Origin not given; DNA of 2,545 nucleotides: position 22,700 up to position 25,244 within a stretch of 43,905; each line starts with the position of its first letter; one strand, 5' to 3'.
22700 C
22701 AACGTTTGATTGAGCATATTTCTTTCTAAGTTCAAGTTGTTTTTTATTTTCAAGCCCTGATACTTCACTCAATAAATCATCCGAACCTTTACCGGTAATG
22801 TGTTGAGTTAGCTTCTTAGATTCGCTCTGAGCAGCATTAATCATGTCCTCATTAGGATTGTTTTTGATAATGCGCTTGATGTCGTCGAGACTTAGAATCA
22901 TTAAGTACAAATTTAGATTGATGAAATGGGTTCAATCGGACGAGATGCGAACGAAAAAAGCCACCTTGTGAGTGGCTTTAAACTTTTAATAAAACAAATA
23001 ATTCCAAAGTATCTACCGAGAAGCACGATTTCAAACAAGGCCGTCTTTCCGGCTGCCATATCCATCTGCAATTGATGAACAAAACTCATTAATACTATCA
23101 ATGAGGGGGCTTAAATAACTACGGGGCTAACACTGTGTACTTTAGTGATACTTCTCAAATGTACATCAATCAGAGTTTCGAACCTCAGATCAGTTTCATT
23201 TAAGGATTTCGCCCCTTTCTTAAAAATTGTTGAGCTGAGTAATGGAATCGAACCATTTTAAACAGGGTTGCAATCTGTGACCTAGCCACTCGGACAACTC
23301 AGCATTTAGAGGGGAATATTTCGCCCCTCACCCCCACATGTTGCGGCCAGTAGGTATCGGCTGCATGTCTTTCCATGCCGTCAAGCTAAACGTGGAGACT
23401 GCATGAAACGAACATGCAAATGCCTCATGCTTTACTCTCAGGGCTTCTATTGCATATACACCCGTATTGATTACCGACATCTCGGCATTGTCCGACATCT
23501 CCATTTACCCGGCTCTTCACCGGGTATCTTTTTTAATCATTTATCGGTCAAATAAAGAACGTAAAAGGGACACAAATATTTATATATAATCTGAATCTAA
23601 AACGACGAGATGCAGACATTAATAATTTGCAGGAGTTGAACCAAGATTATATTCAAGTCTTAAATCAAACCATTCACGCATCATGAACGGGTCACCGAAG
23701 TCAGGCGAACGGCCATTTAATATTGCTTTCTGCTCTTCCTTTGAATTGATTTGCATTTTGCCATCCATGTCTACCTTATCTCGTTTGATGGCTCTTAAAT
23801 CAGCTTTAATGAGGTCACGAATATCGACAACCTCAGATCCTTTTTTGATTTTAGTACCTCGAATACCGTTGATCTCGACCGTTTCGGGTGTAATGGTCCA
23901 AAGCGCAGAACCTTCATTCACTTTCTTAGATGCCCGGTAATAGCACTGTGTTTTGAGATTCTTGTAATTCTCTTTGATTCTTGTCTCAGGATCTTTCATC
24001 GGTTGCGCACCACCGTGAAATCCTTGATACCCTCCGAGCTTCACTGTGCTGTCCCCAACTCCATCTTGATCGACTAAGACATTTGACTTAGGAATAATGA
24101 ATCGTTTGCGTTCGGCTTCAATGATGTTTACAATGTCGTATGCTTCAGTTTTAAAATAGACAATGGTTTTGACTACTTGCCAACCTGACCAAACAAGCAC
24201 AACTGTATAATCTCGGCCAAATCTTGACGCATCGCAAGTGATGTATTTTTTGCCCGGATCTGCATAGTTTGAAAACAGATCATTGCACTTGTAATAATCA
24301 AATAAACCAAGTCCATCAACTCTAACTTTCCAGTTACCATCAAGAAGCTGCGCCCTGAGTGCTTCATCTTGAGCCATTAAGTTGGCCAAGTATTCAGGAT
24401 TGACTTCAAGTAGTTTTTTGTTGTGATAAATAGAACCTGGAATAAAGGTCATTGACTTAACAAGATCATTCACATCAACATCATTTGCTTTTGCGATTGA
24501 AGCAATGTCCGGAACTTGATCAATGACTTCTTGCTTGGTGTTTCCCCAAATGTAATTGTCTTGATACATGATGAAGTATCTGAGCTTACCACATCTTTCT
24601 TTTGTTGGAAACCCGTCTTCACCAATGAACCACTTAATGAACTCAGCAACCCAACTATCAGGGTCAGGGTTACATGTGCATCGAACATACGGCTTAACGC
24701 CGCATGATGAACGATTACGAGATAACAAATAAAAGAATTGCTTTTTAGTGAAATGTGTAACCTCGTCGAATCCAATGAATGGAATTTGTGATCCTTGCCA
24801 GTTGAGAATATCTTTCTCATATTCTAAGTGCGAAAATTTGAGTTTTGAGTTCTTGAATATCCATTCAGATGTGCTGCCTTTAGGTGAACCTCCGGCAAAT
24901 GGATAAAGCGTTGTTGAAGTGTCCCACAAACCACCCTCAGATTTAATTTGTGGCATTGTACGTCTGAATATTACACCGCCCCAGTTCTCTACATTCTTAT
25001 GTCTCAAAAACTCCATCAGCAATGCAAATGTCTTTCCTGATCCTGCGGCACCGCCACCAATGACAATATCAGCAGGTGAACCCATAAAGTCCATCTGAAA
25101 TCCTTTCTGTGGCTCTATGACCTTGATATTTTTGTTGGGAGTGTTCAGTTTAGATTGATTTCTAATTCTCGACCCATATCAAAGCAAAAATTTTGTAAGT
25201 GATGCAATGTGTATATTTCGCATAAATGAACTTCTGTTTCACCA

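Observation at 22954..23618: Self-contained tRNA and small-RNA island between the terminase and portal genes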

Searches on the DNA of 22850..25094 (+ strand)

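Call 5: search_rna_families(source=window, start=22850, end=23700, threshold=evalue, max_evalue=10, show_alignments=5)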
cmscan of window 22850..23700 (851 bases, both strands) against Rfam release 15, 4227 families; matches with E-value up to 10: 10.
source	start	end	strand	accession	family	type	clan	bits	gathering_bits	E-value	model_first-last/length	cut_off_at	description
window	23233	23303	-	RF00005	tRNA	Gene; tRNA;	CL00001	43.7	29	7.2e-08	1-71/71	no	tRNA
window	22955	23049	-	RF00078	MicA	Gene; sRNA;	-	24.1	41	0.3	1-75/75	no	MicA sRNA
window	22954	23055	-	RF02379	csRNA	Gene; sRNA;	-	21.2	57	3.9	1-93/93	no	Cia-dependent small RNA csRNA1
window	22953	23001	-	RF01388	isrD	Gene; sRNA;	-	20.5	37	0.2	1-51/51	no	isrD Hfq binding RNA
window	22951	23013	-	RF01859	Phe_leader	Cis-reg; leader;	-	20.3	55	1.1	1-125/125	no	Phenylalanine leader peptide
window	23181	23240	-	RF01685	6S-Flavo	Gene; sRNA;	-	20.2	85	5.2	1-108/108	no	6S-Flavo RNA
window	23178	23242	+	RF01751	potC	Cis-reg;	-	16.3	44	4.5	1-70/70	no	potC RNA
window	23403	23534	+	RF00444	PrrF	Gene; sRNA;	-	16.2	90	6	1-150/150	no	PrrF RNA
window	22954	23010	-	RF02552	RcsR1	Gene; sRNA;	-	14.8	60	3.9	1-96/96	no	RcsR1 sRNA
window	23436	23534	+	RF02837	anti-hemB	Gene; sRNA;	-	11.9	49.5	8.7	1-81/81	no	Burkholderia RNA 7 (anti-hemB)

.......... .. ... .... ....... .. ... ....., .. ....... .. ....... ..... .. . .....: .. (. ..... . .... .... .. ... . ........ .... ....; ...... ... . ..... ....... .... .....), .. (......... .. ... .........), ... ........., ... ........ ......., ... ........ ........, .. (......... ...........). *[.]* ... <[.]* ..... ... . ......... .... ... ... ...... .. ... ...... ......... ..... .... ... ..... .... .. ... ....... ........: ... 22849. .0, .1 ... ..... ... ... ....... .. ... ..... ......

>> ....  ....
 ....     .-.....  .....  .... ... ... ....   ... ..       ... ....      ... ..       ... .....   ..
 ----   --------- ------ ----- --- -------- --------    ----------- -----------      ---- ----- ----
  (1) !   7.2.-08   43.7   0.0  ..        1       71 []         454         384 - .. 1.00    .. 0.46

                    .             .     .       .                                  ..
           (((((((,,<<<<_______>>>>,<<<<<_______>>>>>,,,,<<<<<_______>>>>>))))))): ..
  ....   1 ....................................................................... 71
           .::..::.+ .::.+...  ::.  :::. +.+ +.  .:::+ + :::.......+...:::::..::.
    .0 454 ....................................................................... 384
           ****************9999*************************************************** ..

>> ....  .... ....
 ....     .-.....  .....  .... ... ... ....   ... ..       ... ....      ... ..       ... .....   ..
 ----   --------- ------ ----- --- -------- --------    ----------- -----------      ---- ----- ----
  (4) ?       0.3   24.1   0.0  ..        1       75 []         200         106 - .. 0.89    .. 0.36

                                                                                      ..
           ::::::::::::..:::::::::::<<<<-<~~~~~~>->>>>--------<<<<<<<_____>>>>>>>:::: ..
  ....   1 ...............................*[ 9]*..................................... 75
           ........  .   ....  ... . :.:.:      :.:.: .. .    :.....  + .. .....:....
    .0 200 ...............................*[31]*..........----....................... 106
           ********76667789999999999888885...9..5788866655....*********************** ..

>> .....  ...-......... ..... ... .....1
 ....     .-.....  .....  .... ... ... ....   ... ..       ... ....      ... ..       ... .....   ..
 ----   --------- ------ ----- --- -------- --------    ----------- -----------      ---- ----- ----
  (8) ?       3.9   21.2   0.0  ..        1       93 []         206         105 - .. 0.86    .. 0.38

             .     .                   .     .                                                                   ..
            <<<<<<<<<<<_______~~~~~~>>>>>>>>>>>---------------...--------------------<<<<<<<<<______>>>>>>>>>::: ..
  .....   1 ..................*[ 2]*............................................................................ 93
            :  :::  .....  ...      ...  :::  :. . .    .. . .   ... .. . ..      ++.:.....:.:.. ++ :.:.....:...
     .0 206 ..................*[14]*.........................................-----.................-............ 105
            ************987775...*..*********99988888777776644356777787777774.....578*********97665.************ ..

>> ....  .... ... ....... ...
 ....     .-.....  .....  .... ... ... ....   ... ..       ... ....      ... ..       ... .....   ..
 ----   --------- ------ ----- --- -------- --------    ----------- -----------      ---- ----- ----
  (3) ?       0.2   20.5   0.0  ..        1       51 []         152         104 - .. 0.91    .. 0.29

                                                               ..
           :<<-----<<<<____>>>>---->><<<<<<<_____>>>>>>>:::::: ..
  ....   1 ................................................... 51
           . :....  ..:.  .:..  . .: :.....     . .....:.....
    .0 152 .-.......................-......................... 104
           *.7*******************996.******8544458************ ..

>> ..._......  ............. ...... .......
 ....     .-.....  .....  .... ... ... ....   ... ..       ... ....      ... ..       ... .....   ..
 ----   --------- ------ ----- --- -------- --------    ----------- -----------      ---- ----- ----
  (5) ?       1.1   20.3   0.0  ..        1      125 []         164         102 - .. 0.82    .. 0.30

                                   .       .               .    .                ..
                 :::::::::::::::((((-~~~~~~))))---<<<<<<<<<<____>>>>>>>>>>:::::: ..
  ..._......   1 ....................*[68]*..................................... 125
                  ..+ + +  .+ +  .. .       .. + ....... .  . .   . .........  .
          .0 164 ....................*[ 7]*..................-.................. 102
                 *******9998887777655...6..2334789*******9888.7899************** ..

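Call 7: search_dna_similar(query=window:22900-23650:+, collection=phages, mode=distant, max_evalue=0.001)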
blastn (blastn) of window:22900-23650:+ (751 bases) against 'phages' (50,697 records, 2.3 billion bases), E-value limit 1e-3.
No match.

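Call 47: search_rna_families(sources=[L055, L058, L063, L064, L065, L066, L068, L069, L070, L072, L073], threshold=gathering, show_alignments=4)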
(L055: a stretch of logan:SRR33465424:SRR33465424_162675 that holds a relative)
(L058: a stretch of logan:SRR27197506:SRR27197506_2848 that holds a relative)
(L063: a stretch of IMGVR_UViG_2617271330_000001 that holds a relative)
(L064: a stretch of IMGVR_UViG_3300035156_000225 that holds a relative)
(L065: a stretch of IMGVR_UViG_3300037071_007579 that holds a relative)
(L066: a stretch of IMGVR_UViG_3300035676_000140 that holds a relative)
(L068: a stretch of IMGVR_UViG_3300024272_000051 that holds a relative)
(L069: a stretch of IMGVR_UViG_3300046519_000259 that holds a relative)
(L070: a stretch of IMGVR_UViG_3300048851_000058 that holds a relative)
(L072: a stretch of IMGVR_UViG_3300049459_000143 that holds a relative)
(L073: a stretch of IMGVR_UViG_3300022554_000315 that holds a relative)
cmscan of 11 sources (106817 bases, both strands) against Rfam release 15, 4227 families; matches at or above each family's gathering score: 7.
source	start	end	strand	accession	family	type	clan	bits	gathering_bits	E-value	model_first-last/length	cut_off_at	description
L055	5615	5687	+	RF00005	tRNA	Gene; tRNA;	CL00001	66.2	29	5.9e-12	1-71/71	no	tRNA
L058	5598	5670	+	RF00005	tRNA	Gene; tRNA;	CL00001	66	29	6.6e-12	1-71/71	no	tRNA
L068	1824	1897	+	RF00005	tRNA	Gene; tRNA;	CL00001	65.2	29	1.1e-11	1-71/71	no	tRNA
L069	244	317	+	RF00005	tRNA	Gene; tRNA;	CL00001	59.3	29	4.5e-10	1-71/71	no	tRNA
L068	2008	2091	+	RF00005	tRNA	Gene; tRNA;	CL00001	53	29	2.4e-08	1-71/71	no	tRNA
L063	3902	3992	-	RF00005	tRNA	Gene; tRNA;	CL00001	42.3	29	2.1e-05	1-71/71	no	tRNA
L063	3764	3832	-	RF00005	tRNA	Gene; tRNA;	CL00001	32.4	29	0.012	1-71/71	no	tRNA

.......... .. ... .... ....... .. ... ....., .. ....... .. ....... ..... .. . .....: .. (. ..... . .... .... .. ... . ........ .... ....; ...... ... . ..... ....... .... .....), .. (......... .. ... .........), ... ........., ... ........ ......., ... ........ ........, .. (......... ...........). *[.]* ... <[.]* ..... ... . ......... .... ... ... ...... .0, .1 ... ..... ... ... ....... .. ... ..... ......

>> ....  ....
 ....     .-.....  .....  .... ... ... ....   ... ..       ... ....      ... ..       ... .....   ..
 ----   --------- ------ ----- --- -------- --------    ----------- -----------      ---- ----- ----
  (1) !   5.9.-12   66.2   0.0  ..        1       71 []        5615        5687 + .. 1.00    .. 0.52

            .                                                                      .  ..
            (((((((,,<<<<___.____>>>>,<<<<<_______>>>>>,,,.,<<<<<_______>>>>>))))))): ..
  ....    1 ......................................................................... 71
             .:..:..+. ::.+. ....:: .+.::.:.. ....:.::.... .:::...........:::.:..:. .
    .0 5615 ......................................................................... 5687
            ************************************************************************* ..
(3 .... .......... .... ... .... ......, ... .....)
